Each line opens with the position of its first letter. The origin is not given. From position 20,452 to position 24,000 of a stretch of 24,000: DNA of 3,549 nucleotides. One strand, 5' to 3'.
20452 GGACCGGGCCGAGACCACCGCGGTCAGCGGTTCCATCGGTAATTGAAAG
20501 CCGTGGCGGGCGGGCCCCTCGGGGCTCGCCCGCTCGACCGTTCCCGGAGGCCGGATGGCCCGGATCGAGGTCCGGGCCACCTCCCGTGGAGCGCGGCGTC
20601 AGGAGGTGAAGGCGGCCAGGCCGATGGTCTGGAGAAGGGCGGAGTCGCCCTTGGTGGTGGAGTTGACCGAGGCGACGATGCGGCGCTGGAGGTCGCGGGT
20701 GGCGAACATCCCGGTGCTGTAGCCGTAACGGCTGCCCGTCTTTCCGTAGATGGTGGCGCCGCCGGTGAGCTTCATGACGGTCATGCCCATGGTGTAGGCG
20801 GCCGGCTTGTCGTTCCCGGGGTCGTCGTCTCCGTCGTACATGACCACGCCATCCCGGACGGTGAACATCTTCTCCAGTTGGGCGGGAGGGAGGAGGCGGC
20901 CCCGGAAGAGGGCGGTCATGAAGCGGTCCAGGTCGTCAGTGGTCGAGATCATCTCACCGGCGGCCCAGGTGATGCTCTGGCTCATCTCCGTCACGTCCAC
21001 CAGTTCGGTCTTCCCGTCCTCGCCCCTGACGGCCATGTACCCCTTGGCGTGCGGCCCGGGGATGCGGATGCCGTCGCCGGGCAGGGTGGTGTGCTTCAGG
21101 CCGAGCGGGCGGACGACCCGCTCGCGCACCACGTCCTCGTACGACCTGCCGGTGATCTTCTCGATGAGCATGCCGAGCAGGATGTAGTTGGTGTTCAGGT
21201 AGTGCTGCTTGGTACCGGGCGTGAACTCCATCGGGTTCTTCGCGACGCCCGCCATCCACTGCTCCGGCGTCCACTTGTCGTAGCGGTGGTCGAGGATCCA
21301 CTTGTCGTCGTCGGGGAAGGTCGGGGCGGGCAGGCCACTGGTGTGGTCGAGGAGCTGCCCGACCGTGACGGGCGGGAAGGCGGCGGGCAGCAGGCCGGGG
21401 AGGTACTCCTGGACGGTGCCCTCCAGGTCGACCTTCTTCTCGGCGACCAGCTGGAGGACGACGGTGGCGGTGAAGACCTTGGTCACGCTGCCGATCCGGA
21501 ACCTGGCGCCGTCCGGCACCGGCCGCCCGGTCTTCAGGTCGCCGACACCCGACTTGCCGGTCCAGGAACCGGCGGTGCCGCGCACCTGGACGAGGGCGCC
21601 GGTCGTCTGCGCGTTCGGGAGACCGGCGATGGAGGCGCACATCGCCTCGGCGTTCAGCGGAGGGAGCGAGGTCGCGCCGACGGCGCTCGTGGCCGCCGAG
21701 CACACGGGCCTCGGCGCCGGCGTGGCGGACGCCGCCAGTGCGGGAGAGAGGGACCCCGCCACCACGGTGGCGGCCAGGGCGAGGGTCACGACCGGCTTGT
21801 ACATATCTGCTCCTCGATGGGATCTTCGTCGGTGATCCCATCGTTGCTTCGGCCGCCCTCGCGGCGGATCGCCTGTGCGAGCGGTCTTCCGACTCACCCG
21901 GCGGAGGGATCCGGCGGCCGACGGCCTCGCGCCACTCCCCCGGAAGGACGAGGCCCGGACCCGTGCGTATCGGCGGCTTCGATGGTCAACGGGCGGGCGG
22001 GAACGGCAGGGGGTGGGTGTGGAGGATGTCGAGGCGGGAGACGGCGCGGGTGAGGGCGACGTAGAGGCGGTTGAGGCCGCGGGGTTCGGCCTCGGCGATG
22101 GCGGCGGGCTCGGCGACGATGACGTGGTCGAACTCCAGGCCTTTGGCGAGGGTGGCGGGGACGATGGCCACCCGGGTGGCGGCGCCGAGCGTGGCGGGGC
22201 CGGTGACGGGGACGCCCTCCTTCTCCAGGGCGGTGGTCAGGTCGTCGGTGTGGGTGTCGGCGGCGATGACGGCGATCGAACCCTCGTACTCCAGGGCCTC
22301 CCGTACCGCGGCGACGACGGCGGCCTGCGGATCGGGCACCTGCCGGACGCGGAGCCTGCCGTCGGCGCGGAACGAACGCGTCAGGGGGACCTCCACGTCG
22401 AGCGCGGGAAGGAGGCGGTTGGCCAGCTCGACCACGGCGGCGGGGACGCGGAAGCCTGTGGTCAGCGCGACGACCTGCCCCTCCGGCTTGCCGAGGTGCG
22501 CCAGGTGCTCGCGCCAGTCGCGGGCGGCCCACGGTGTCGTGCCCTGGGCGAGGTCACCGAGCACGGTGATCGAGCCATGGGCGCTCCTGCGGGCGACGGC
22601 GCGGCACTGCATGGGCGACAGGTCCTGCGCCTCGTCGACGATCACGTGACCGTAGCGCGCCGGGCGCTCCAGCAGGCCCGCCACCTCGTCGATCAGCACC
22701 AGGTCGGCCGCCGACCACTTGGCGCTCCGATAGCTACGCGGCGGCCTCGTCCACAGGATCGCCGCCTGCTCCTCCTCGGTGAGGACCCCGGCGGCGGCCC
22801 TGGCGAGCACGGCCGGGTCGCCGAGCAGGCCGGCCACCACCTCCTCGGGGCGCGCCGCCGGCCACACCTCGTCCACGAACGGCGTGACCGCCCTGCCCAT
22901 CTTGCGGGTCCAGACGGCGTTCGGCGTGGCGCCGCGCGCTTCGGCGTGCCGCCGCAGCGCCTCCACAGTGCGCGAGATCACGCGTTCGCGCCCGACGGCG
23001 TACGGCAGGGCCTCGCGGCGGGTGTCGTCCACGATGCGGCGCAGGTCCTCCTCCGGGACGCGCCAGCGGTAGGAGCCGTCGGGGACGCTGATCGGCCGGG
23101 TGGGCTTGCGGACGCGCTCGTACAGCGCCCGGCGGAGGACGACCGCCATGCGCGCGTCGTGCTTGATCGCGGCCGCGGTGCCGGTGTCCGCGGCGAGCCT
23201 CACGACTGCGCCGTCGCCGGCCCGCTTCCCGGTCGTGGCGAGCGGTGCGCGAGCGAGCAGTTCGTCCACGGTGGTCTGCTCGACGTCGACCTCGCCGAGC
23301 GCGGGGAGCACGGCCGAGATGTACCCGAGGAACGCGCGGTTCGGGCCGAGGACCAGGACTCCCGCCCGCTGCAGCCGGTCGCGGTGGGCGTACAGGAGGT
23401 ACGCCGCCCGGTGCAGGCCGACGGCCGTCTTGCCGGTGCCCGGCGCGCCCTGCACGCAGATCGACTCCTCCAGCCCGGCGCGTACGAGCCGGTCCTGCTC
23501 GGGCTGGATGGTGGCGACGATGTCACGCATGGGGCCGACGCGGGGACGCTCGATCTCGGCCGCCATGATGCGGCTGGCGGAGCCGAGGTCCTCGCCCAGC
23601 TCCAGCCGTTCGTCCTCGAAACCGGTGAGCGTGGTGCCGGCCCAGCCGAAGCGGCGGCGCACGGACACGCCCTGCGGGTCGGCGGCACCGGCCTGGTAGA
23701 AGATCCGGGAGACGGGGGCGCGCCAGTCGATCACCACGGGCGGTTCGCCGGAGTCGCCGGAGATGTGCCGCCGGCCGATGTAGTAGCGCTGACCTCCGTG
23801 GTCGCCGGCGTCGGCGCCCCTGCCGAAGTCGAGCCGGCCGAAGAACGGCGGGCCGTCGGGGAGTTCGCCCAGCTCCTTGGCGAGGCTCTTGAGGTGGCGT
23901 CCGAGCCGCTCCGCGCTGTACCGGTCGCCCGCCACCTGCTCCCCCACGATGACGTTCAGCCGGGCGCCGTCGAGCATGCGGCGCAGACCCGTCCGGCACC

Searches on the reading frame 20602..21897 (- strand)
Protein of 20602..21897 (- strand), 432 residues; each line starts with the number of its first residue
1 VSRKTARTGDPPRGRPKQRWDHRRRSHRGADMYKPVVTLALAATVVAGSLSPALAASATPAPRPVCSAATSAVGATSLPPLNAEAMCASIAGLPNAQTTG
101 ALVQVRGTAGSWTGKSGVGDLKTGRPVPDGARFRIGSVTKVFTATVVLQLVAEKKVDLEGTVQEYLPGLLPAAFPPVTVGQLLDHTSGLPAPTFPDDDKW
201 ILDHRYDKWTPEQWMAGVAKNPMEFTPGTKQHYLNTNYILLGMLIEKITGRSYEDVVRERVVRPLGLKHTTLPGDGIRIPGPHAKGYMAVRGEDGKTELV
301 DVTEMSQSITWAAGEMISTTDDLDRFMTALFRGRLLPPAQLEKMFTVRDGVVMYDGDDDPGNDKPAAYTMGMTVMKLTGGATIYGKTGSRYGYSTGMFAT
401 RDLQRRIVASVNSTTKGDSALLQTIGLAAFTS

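Call 5: search_protein_families(library=pfam, proteins=[window:20602-21897:-], max_evalue=1)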
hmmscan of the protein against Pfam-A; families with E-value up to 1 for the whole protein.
window:20602-21897:- (432 aa): 2 families
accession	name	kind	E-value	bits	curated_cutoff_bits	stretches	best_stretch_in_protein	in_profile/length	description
PF00144.29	Beta-lactamase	-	6.9e-67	226.4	27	1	97-418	13-315/329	Beta-lactamase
PF13354.11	Beta-lactamase2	-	0.0018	18.1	22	0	131-162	19-50/214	Beta-lactamase enzyme family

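Call 70: search_protein_families(library=ncbifam, proteins=[window:20602-21897:-], max_evalue=0.001)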
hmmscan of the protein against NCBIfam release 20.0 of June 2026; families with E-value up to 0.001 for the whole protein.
window:20602-21897:- (432 aa): 47 families (the best 25 are shown)
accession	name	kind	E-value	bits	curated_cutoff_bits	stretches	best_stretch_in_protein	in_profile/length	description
NF007943.0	PRK10662.1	equivalog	3.7e-24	85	266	1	125-397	78-340/380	D-alanyl-D-alanine-carboxypeptidase/endopeptidase AmpH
NF002968.0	PRK03642.1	equivalog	4.7e-19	68.5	385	1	131-271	96-241/432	penicillin binding protein PBP4B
NF033085.1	bla_class_C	equivalog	2.7e-18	65.9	415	1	103-329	26-233/356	class C beta-lactamase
NF052559.1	MthAcHydAcmB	equivalog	2.7e-17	62.6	550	1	111-304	38-242/391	methyl acetate hydrolase AcmB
NF041663.1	ampC_Sliq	exception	9.6e-16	57.7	860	1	116-304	59-229/378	cephalosporin-hydrolyzing class C beta-lactamase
NF012173.1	CMY2-MIR-ACT-EC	exception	1.1e-15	57.3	680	1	113-287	60-219/380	CMY2/MIR/ACT/EC family class C beta-lactamase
NF009622.0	PRK13128.1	equivalog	1.8e-15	56.5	443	1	116-276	41-196/518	D-aminopeptidase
NF038238.1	blaBUT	exception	3.5e-15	56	850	1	116-273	65-212/383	BUT family class C beta-lactamase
NF045671.1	blaPNC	exception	4.4e-15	55.4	750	1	100-329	64-274/401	PNC family class C beta-lactamase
NF040478.1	blaLAQ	exception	6.6e-15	54.9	850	1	116-296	62-226/380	LAQ family class C beta-lactamase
NF033700.1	blaCMA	exception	6.9e-15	54.9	887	1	102-272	45-202/375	CMA family class C beta-lactamase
NF033698.1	blaCSA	exception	9.5e-15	54.4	884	1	102-272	45-202/375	CSA family class C beta-lactamase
NF041665.1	blaPSZ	exception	1e-14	54.3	850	1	103-272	51-208/379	PSZ family class C beta-lactamase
NF000191.1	CMY2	exception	3.1e-14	52.6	800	1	116-272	63-209/381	CMY-2 family class C beta-lactamase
NF041662.1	ampC_Kaer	exception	3.3e-14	52.4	825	1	116-297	63-228/381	AmpC-Kaer family extended-spectrum class C beta-lactamase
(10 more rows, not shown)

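Call 84: search_protein_families(library=padloc, proteins=[window:20602-21897:-], max_evalue=0.001)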
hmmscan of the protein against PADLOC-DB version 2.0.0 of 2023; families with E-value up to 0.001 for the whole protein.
window:20602-21897:- (432 aa): 0 families

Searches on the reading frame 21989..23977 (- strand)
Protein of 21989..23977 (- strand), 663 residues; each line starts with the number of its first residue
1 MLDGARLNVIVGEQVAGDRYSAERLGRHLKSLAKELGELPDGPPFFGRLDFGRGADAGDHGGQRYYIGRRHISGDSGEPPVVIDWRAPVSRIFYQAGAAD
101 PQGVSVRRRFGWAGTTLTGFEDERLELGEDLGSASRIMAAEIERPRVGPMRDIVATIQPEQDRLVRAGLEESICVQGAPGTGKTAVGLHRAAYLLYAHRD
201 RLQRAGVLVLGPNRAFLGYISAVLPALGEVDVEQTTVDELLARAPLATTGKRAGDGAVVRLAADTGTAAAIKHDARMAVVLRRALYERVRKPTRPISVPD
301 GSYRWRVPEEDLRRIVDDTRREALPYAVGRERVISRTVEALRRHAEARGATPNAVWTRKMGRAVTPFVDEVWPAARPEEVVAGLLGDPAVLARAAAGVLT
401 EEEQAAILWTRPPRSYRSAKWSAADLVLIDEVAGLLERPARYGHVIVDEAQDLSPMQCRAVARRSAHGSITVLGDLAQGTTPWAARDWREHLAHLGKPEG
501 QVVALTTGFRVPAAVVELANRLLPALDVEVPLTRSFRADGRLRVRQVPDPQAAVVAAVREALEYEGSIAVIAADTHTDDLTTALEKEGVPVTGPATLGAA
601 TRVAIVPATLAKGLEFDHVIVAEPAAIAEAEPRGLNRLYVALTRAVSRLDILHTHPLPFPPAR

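Call 66: search_protein_families(library=pfam, proteins=[window:21989-23977:-], max_evalue=0.01)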
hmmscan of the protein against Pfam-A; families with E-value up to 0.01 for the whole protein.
window:21989-23977:- (663 aa): 10 families
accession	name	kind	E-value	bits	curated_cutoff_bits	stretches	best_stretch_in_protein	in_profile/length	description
PF00580.27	UvrD-helicase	-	9.2e-09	35.8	23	2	439-478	210-250/271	UvrD/REP helicase N-terminal domain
PF13538.12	UvrD_C_2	-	1.6e-07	31.5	27.4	1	611-646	10-46/52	UvrD-like helicase C-terminal domain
PF01443.25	Viral_helicase1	-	6.2e-07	29.9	21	0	563-652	153-227/228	Viral superfamily 1 RNA helicase core domain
PF13245.12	AAA_19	-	8.5e-06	26.4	25.1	1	170-478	11-128/134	AAA domain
PF13191.12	AAA_16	-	5.1e-05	24.3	32.6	1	165-295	19-133/167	AAA ATPase domain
PF02562.22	PhoH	-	0.00018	21.5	27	0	444-484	122-163/205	PhoH-like protein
PF09848.15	SLFN-g3_helicase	-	0.0013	18.6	24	0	173-211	4-39/354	Schlafen group 3, DNA/RNA helicase domain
PF13361.12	UvrD_C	-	0.0027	17.6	25.6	1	602-651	286-345/350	UvrD-like helicase C-terminal domain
PF00270.35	DEAD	-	0.0047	17.1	26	0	159-224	2-65/167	DEAD/DEAH box helicase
PF13604.12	AAA_30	-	0.0089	16.2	27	0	157-186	2-34/191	AAA domain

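Call 84: search_protein_families(library=padloc, proteins=[window:21989-23977:-], max_evalue=0.001)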
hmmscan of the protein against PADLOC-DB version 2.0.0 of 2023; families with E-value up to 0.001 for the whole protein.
window:21989-23977:- (663 aa): 21 families
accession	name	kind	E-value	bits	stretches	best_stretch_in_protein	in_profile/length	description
PDLC04173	GajB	-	3.1e-13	47.5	1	605-656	420-465/471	-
PDLC00121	GajB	-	5.9e-11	39.6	1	424-527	186-287/565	UrvD helicase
PDLC00106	GajB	-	2.4e-09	34.3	1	440-523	204-288/577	UrvD helicase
PDLC00129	GajB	-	9.2e-09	32.4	1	440-527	225-313/594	UrvD helicase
PDLC00132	GajB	-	2.7e-08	30.9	1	441-551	214-323/625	UrvD helicase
PDLC00104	GajB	-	1.6e-07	28.4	0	440-478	164-202/574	UrvD helicase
PDLC04172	GajB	-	5.2e-07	27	0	602-652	443-487/505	-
PDLC00103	GajB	-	1.7e-06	25.3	0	164-196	24-54/612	UrvD helicase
PDLC03802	RTasHel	-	7.7e-06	23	0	441-524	192-274/675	DRT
PDLC01087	C3a187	-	1.5e-05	22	0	603-649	498-539/559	NERD+UvrD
PDLC00114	GajB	-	1.9e-05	21.5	0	441-523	215-299/635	UrvD helicase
PDLC00142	GajB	-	2.3e-05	21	1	441-524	215-299/583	UrvD helicase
PDLC00112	GajB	-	3.9e-05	20.4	0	440-478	210-249/581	UrvD helicase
PDLC00122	GajB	-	6.2e-05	20.1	1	611-652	431-471/502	UrvD helicase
PDLC00120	GajB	-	6.5e-05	20.2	0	444-532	158-247/458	UrvD helicase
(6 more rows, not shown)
